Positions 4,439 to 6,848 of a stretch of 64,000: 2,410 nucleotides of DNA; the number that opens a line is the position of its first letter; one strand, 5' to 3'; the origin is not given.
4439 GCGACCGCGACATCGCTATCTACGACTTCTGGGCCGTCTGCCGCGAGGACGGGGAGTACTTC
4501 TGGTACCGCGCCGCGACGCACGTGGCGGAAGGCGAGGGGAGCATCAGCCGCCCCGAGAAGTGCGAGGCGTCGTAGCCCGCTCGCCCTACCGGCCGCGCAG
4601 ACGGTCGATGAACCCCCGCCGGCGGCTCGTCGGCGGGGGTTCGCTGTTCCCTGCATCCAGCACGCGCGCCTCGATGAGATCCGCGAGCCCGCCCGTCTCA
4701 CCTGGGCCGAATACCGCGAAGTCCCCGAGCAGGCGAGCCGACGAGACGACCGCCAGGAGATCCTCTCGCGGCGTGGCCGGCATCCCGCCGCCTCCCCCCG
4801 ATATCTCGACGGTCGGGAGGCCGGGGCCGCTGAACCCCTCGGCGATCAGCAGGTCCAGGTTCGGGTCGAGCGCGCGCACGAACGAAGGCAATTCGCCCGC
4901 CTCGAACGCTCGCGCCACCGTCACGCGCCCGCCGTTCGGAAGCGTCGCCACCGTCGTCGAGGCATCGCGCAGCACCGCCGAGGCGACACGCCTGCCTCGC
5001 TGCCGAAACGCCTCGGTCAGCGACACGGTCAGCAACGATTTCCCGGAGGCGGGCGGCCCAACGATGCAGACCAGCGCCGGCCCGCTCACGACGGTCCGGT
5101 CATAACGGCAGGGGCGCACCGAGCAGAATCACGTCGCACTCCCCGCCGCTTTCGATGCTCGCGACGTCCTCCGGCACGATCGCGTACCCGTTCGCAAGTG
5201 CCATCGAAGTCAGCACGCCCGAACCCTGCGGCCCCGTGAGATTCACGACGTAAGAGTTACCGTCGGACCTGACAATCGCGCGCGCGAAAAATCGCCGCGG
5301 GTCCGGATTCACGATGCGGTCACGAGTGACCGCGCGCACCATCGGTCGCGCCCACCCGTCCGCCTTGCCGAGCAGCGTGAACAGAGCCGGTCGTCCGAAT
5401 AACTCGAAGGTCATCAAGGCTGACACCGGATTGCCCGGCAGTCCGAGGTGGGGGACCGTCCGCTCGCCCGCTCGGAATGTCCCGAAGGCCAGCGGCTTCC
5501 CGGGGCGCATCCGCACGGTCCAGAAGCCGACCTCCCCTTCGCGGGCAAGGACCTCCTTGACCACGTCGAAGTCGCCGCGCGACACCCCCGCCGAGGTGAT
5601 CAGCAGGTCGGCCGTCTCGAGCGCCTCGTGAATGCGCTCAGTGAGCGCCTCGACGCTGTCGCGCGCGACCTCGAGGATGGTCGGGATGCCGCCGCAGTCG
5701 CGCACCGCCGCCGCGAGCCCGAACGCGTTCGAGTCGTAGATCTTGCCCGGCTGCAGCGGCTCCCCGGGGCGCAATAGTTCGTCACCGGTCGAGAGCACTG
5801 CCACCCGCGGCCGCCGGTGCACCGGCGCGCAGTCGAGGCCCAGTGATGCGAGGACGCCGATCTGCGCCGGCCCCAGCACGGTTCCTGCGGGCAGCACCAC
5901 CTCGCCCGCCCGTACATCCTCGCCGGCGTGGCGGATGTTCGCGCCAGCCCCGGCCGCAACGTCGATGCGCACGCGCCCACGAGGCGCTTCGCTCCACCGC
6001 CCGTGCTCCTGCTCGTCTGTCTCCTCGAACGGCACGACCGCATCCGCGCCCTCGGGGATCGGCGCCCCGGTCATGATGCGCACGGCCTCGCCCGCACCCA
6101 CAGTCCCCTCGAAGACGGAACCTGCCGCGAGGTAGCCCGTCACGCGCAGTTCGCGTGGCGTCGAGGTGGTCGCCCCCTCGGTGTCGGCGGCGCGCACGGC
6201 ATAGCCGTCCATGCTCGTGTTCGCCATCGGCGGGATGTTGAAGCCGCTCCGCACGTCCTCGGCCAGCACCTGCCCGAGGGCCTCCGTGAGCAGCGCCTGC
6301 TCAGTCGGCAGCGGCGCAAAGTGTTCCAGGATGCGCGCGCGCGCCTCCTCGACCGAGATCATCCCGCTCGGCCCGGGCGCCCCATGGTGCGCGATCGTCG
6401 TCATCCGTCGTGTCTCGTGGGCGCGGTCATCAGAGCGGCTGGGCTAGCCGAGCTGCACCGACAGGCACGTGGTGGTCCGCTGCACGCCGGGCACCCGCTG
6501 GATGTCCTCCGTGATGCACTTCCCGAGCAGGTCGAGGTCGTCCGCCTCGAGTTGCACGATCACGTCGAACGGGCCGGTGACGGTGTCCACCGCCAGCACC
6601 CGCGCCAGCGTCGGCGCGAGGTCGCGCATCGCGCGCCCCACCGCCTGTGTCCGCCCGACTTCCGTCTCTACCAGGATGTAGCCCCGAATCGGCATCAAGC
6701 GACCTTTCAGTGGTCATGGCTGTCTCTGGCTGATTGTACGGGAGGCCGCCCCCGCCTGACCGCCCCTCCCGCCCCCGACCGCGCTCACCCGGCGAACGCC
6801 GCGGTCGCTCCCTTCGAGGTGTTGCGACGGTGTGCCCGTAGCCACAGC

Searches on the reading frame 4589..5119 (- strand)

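Call 54: search_protein_families(library=pfam, proteins=[window:4589-5119:-], max_evalue=0.0001)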
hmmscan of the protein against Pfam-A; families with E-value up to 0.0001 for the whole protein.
window:4589-5119:- (177 aa): 2 families
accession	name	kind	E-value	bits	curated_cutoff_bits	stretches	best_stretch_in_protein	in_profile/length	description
PF03205.20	MobB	-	2.9e-05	24.4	26.6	0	51-126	53-132/133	Molybdopterin guanine dinucleotide synthesis protein B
PF13191.12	AAA_16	-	9.8e-05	23.3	32.6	0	8-109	18-104/167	AAA ATPase domain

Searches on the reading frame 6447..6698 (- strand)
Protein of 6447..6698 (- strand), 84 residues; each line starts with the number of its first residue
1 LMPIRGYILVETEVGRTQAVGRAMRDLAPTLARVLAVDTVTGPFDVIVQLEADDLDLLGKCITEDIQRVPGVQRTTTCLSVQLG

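Call 54: search_protein_families(library=pfam, proteins=[window:6447-6698:-], max_evalue=0.0001)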
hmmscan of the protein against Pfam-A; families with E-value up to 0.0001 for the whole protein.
window:6447-6698:- (84 aa): 1 family
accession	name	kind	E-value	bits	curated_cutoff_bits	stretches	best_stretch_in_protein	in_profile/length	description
PF01037.27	AsnC_trans_reg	-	7.6e-11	42.2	25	1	8-80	1-70/73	Lrp/AsnC ligand binding domain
